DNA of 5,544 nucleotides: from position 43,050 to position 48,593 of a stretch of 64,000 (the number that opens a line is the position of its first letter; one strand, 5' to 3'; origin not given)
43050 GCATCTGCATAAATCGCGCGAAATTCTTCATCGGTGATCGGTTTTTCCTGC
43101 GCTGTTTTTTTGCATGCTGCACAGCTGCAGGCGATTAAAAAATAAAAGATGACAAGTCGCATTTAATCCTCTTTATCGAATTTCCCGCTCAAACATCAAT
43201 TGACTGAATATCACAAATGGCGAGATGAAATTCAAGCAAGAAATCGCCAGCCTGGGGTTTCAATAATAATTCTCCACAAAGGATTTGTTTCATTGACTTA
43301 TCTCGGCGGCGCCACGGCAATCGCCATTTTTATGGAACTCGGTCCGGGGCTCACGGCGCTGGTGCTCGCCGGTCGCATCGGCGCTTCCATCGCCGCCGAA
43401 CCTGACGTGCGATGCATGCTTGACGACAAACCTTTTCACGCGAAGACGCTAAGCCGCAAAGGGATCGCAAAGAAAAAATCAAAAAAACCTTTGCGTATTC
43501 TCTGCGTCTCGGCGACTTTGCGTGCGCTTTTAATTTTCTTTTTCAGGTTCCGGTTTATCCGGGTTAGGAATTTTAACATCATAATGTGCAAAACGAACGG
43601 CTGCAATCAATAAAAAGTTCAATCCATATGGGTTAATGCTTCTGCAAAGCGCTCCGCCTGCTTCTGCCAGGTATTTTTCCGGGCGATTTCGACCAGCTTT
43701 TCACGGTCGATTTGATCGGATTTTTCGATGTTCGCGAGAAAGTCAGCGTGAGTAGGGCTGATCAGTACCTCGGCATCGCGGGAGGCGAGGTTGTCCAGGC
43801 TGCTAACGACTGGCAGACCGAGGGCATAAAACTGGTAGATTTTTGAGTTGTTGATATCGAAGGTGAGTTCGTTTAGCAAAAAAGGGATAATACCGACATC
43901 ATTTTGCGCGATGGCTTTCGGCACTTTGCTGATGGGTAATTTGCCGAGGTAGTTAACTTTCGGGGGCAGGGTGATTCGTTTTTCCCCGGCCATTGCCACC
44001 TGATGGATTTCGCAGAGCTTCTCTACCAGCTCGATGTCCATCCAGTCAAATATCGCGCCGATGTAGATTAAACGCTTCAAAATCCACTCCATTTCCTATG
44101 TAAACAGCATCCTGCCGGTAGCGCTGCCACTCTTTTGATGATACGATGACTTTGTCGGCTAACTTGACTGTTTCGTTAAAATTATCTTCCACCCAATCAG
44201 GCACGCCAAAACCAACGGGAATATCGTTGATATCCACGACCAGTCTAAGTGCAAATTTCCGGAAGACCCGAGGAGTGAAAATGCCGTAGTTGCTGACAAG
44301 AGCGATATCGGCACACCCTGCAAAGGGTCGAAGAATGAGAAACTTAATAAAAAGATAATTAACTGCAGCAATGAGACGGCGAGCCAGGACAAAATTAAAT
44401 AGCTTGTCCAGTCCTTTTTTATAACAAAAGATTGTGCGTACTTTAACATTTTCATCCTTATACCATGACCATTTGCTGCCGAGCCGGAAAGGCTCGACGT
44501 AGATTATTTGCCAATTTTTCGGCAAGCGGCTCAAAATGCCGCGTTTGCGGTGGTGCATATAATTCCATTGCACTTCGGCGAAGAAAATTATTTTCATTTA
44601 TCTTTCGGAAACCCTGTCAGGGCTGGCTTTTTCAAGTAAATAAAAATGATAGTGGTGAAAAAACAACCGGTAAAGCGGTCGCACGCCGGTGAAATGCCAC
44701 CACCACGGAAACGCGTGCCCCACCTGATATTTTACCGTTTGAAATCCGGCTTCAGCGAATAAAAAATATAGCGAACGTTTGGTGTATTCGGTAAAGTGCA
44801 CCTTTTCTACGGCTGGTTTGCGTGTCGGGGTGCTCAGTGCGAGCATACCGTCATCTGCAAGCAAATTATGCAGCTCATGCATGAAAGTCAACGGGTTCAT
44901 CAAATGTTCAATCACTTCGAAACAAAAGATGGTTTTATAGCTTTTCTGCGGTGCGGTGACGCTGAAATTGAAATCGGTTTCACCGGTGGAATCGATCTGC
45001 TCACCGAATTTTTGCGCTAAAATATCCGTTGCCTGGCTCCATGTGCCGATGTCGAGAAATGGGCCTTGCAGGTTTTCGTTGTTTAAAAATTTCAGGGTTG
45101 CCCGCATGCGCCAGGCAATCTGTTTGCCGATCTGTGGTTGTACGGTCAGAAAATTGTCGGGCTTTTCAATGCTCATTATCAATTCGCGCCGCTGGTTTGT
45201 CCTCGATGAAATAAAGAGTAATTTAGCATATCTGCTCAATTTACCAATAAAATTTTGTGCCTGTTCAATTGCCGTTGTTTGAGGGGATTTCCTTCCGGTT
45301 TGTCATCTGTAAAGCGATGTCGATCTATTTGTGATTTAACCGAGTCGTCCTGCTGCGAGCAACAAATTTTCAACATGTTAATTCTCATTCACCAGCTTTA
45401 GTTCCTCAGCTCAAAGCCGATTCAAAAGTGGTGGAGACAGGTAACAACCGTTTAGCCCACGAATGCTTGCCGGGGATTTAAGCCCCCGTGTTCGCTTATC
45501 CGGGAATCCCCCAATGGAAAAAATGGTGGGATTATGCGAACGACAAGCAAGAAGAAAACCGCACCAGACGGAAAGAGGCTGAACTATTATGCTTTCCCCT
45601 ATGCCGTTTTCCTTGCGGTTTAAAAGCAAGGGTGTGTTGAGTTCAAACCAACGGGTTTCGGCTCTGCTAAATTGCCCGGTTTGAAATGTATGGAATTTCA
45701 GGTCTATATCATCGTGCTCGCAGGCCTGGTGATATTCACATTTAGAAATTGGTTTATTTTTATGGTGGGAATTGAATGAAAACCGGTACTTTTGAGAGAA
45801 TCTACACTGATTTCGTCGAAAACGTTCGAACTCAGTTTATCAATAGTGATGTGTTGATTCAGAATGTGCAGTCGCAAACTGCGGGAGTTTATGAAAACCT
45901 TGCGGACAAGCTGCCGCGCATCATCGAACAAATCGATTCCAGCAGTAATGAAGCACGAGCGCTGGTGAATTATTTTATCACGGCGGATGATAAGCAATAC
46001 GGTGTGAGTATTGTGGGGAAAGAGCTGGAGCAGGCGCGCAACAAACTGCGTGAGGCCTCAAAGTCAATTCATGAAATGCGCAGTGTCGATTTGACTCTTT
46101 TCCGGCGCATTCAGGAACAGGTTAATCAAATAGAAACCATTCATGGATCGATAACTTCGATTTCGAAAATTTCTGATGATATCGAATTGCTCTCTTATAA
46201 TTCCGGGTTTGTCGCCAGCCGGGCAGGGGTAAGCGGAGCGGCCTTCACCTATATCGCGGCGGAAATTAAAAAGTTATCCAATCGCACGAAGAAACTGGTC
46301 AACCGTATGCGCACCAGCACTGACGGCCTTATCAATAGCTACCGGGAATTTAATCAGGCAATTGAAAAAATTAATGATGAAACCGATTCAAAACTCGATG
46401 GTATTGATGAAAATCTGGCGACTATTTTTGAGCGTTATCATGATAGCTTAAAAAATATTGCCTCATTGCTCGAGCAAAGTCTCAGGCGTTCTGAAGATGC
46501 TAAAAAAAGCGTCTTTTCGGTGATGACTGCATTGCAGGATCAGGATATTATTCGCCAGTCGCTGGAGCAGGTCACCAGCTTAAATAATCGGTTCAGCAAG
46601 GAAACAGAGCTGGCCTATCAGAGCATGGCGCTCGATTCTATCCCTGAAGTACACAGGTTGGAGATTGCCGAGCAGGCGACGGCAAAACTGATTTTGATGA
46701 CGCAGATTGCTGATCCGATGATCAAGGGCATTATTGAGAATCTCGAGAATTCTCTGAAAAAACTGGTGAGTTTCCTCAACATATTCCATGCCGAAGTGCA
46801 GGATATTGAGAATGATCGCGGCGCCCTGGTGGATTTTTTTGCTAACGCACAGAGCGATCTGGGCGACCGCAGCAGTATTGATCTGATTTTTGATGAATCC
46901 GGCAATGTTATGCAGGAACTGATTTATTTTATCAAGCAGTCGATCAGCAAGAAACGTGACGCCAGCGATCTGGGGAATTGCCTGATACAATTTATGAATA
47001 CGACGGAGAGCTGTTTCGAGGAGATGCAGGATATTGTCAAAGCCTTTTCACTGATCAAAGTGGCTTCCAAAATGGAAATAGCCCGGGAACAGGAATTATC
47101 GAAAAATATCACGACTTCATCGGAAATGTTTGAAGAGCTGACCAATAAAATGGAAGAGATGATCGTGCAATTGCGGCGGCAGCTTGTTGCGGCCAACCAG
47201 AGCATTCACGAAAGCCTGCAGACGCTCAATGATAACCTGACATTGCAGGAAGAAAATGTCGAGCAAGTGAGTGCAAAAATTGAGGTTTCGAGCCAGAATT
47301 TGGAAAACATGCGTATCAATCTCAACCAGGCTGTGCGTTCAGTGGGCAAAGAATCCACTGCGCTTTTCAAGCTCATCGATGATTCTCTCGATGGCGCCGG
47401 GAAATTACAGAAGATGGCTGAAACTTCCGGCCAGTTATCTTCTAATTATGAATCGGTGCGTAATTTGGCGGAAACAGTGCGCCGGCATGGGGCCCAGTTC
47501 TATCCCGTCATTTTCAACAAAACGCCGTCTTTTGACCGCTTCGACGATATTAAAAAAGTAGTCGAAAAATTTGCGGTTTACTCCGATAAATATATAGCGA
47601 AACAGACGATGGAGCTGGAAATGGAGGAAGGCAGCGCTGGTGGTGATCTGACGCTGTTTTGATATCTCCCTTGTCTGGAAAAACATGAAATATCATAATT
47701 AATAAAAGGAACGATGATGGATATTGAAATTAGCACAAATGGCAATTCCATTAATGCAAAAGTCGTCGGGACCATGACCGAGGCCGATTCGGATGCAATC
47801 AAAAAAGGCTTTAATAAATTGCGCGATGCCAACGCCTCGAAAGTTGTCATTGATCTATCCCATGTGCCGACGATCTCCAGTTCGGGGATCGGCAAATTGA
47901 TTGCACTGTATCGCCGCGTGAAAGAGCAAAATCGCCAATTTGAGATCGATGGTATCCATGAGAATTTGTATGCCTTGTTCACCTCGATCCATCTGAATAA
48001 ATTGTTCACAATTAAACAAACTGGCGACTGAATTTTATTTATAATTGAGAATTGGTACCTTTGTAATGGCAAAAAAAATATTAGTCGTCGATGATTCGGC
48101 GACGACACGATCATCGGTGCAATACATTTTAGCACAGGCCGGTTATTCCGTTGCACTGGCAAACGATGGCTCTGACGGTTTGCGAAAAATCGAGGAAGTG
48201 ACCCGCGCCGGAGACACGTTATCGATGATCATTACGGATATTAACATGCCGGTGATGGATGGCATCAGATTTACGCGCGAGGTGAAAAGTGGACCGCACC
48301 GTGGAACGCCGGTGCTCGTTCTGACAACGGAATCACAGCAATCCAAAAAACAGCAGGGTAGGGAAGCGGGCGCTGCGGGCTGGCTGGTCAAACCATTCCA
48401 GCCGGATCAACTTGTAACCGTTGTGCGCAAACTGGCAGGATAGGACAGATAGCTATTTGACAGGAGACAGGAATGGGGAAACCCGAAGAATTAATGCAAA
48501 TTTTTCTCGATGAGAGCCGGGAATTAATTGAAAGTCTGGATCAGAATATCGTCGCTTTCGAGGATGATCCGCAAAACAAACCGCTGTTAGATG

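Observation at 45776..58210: Che-type chemosensory operon hard-wired to partner-switching parts (STAS plus two RsbW-like kinases)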

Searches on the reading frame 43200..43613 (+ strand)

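Call 4: search_protein_families(library=pfam, proteins=[window:43200-43613:+], max_evalue=0.01)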
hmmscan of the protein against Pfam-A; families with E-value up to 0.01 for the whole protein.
window:43200-43613:+ (137 aa): 1 family
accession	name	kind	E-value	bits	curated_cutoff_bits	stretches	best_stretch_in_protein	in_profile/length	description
PF02405.21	MlaE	-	2.3e-07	31.1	22.5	1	27-67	36-76/212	Permease MlaE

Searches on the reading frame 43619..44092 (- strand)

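Call 4: search_protein_families(library=pfam, proteins=[window:43619-44092:-], max_evalue=0.01)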
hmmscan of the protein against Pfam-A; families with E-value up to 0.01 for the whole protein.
window:43619-44092:- (157 aa): 1 family
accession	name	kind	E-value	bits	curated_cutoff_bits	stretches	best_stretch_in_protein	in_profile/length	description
PF13692.12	Glyco_trans_1_4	-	0.0039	17.9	27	1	41-113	56-126/142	Glycosyl transferases group 1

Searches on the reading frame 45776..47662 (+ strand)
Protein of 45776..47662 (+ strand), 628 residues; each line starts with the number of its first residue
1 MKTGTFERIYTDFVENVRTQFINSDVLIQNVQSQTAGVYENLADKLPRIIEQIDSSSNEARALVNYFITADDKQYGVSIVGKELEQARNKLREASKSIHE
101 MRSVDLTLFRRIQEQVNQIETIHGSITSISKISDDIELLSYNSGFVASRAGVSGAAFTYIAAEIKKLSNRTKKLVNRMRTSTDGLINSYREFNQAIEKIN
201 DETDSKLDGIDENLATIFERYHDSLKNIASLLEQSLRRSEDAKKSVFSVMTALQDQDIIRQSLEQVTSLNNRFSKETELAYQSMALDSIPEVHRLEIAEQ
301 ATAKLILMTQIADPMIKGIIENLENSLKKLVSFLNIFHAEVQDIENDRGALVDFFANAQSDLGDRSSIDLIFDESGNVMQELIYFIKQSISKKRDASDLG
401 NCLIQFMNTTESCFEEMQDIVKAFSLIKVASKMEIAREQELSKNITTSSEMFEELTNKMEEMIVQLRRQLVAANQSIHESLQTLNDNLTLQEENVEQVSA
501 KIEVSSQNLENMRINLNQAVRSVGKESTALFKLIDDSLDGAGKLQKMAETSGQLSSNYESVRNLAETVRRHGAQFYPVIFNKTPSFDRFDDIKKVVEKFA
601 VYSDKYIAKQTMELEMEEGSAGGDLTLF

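Call 3: search_protein_families(library=pfam, proteins=[window:45776-47662:+], max_evalue=0.01)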
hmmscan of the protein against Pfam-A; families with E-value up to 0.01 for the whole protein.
window:45776-47662:+ (628 aa): 2 families
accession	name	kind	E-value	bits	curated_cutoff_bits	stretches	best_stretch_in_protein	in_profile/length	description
PF00015.26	MCPsignal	-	1.9e-10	41.3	34.6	1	89-255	6-167/172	Methyl-accepting chemotaxis protein (MCP) signalling domain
PF09753.14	Use1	-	0.0082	16.3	38.3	1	429-500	133-204/243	Membrane fusion protein Use1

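Call 6: search_protein_families(library=ncbifam, proteins=[window:45776-47662:+], max_evalue=0.001)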
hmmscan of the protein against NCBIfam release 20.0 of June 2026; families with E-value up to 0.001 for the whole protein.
window:45776-47662:+ (628 aa): 4 families
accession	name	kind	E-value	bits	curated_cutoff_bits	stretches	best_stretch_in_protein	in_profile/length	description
NF052273.1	BB0569_chemotaxis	equivalog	6e-13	48.2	1000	1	31-454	24-419/590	BB0569 family chemotaxis protein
NF050802.1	AspChtxCcaA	equivalog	7.3e-08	31.2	1300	1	81-199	538-656/700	aspartate chemotaxis receptor CcaA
NF058645.1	MCPCtpMPsAe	equivalog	1e-06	27.8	900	1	98-255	368-527/558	methyl-accepting chemotaxis protein CtpM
TIGR04527.1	mycoplas_twoTM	subfamily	4e-06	26.7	125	1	38-179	41-167/248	MG_279/MG_280 family protein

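Call 57: find_homologous_proteins(query=window:45776-47659:+, max_evalue=0.001)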
Query window:45776-47659:+ (628 aa): 23 proteins with E <= 0.001 among 8000 candidates.
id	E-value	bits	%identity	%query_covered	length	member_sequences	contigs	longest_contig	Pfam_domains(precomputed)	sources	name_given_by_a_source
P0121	0.0e+0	1317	100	100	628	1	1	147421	PF00015.27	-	-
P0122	1.4e-262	891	69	100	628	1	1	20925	PF00015.27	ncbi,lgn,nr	ncbi:hypothetical protein KC799_11560 [candidate division KSB1 bacterium]|nr:hypothetical protein [c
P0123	1.0e-257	875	68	100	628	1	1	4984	PF00015.27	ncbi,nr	ncbi:MAG: methyl-accepting chemotaxis protein [Calditrichaeota bacterium]|nr:MAG: methyl-accepting c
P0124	1.0e-175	604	79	60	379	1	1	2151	-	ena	-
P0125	1.3e-165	571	49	99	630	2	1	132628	PF00015.27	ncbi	-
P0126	1.1e-161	558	49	99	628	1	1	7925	PF00015.27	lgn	-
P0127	2.5e-161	557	49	99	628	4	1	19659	PF00015.27,PF01442.24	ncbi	-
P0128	8.5e-161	555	49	99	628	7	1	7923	PF00015.27,PF01442.24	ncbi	-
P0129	4.7e-136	473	43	99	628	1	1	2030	PF00015.27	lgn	-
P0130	4.0e-134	467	43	96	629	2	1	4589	PF00015.27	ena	-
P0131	1.9e-130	455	41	99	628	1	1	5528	PF00015.27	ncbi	-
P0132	5.3e-129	450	41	99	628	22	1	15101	PF00015.27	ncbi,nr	ncbi:hypothetical protein IID10_01880 [candidate division KSB1 bacterium]|nr:hypothetical protein [c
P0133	9.6e-128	446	43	96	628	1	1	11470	PF00015.27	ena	-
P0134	1.2e-124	435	40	99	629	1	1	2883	PF00015.27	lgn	-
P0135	1.2e-122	429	41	96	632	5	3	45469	PF00015.27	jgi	jgi:hypothetical protein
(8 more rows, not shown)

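Call 79: predict_structure(alignment_id=A4)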
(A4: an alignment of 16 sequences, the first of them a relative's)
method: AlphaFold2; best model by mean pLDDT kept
length: 628 residues; sequences in the alignment: 16
mean_pLDDT: 81.9   pTM: 0.54
mean pLDDT of the five models: 81.9, 79.3, 75.8, 75.4, 74.3
residues with pLDDT >= 90: 59; 70-90: 508; 50-70: 30; < 50: 31
segments of 3 or more residues with pLDDT < 50: 72-75, 601-608, 610-628
pLDDT, mean of each block of 10 residues (from residue 1): 75 89 89 86 87 85 74 59 81 79 83 88 86 86 71 73 88 91 90 87 81 82 83 87 87 82 85 85 82 87 88 85 88 91 88 83 81 79 86 86 89 89 86 72 72 87 89 89 89 87 84 84 78 88 84 87 91 87 83 72 47 39 33
secondary structure, 60 per line:
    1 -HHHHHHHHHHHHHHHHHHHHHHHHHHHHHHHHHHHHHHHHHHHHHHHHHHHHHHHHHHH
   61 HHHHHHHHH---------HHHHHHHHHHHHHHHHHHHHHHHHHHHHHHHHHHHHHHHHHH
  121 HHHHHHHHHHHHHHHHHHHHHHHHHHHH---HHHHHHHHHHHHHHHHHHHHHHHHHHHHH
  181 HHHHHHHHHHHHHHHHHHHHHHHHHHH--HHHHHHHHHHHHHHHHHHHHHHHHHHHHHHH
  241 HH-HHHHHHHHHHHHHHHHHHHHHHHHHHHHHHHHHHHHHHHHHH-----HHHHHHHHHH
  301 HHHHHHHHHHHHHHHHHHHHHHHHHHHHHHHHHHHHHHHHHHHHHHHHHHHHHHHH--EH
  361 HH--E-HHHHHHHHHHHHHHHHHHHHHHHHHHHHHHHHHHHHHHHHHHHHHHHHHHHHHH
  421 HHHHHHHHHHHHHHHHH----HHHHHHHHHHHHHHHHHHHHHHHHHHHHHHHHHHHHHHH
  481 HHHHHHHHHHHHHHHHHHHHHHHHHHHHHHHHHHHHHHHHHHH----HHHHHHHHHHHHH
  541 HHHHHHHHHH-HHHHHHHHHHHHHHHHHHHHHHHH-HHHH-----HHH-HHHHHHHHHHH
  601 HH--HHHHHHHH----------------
elements in order: H2-69 H79-148 H152-207 H210-242 H244-285 H291-356 H367-437 H442-523 H528-550 H552-575 H577-580 H590-602 H605-612
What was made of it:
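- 45776..47662 (+): Divergent soluble MCP-like protein (628 aa), first gene of the operon. The AF2 model (pLDDT 82) is all long helices, with hairpins near residues 148-152 and 437-442 (call 79).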

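Call 81: fold_search(model_id=the predicted structure, library=pdb)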
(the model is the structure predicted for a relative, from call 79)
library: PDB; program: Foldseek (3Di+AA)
matches with E <= 10: 581; with E <= 0.001: 2
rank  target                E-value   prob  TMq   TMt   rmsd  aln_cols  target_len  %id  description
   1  7qcd_B                2.9e-04  0.99  0.21  0.15  122.7       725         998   10  CryoEM structure of the Smc5/6-holocomplex (composite structure) (released 2022-09-21)
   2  9qe0_A                6.0e-04  0.98  0.20  0.10  83.0       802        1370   10  Neobacillus vireti Wadjet-II JetABC dimer (released 2025-06-25)
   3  6z9l_A                1.9e-03  0.60  0.13  0.12  123.3       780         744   10  Enterococcal PrgA (released 2020-09-16)
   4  8i4x_B                3.4e-03  0.66  0.15  0.10  122.6       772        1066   10  Cryo-EM structure of 5-subunit Smc5/6 (released 2024-06-26)
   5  6yvu_A                4.0e-03  0.57  0.15  0.09  44.3       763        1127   11  Condensin complex from S.cerevisiae ATP-free apo non-engaged state (released 2020-07-15)
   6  7qcd_A                5.9e-03  0.92  0.22  0.15  120.1       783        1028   11  CryoEM structure of the Smc5/6-holocomplex (composite structure) (released 2022-09-21)
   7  8b24_B                7.7e-03  0.16  0.08  0.07  57.8       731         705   10  Time-resolved structure of K+-dependent Na+-PPase from Thermotoga maritima 3600-seconds post reaction initiation with  (released 2024-01-17)
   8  7ogt_B                8.0e-03  0.75  0.18  0.16  21.3       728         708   11  Folded elbow of cohesin (released 2021-07-28)
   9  9a65_B                1.1e-02  0.96  0.19  0.18  54.5       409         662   12  Integrative model of YVAQ-MCPB by crosslinking MS and deep learning (released 2024-09-18)
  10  7ogt_A                1.2e-02  0.97  0.28  0.26  17.1       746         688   11  Folded elbow of cohesin (released 2021-07-28)
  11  8w20_A                1.2e-02  0.57  0.15  0.13  71.2       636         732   12  Umb1 umbrella toxin particle (released 2024-04-17)
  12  9qe0_B                1.4e-02  0.75  0.20  0.10  79.5       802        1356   10  Neobacillus vireti Wadjet-II JetABC dimer (released 2025-06-25)
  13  9a65_A                1.8e-02  0.87  0.24  0.26  118.4       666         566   12  Integrative model of YVAQ-MCPB by crosslinking MS and deep learning (released 2024-09-18)
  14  7n6g_3V               1.9e-02  0.41  0.12  0.16  66.6       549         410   10  C1 of central pair (released 2022-05-18)
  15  4av3_B                1.9e-02  0.14  0.09  0.08  58.0       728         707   10  Crystal structure of Thermotoga Maritima sodium pumping membrane integral pyrophosphatase with metal ions in active si (released 2012-08-08)
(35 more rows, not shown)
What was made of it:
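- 45776..47662 (+): Foldseek returns generic coiled coils plus MCP cytoplasmic domains at low significance (call 81).
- Tried and rejected: Its fold search gives mostly generic coiled coils (call 81).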

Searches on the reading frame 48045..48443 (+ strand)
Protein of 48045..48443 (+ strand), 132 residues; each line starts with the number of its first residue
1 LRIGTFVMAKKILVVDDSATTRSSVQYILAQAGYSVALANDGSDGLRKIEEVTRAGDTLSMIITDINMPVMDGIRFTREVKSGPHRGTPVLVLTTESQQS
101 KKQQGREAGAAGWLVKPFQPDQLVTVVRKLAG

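Call 3: search_protein_families(library=pfam, proteins=[window:48045-48443:+], max_evalue=0.01)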
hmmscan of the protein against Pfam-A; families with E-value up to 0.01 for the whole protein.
window:48045-48443:+ (132 aa): 1 family
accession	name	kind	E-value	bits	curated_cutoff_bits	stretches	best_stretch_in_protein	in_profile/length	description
PF00072.30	Response_reg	-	9.9e-26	90.5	30.2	1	12-127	1-110/111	Response regulator receiver domain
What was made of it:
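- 48066..48443 (+): CheY1, canonical single-domain receiver. Pfam REC E 1e-25 (call 3).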

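Call 6: search_protein_families(library=ncbifam, proteins=[window:48045-48443:+], max_evalue=0.001)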
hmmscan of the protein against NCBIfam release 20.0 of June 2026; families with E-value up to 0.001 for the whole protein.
window:48045-48443:+ (132 aa): 95 families (the best 25 are shown)
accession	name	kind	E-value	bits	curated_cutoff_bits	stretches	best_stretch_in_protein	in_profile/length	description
TIGR01387.1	cztR_silR_copR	subfamily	1.5e-19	70.6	279.2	1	12-130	1-113/218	heavy metal response regulator transcription factor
TIGR02154.1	PhoB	equivalog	2.5e-17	62.9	296.2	1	8-128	1-117/226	phosphate regulon transcriptional regulator PhoB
NF041733.1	resp_reg_CseB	equivalog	4.3e-17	62.3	350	1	11-129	2-113/228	two-component system response regulator CseB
NF040534.1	resp_reg_YycF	equivalog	1e-16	60.9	340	1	10-128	1-112/231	response regulator YycF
NF047465.1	hybrid_HK_LvrA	exception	1.4e-16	59.7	1200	1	9-130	467-583/819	hybrid histidine kinase/response regulator LvrA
NF008567.0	PRK11517.1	equivalog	2.3e-16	59.9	353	1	11-128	2-112/223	response regulator transcription factor HprR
NF007005.1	PRK09468.1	equivalog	2.4e-16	59.9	331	1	9-128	3-116/237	osmolarity response regulator transcription factor OmpR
NF007901.0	PRK10610.1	equivalog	3.6e-16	59.5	189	1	11-123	7-116/129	chemotaxis response regulator CheY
NF045944.1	ResRegRpaBCyano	equivalog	4.9e-16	58.8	330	1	13-128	1-109/229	response regulator transcription factor RpaB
NF040689.1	MtrAB_MtrA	equivalog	5.1e-16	58.7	300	1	12-128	1-110/219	MtrAB system response regulator MtrA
NF008099.0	PRK10841.1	equivalog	6.8e-16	57.2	920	1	11-126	826-935/949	two-component system sensor histidine kinase RcsC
NF041734.1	resp_reg_RppA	equivalog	7.1e-16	58.2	250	1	11-130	2-117/229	two-component system response regulator RppA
NF008034.0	PRK10766.1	equivalog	1e-15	57.9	275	1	8-130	1-116/231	two-component system response regulator TorR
TIGR01818.1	ntrC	equivalog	3.3e-15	55.8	558.6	1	12-129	1-112/463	nitrogen regulation protein NR(I)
NF045717.1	DVU0259_DivK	exception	3.8e-15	56.1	160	1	8-129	1-114/117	DVU0259 family response regulator domain-containing protein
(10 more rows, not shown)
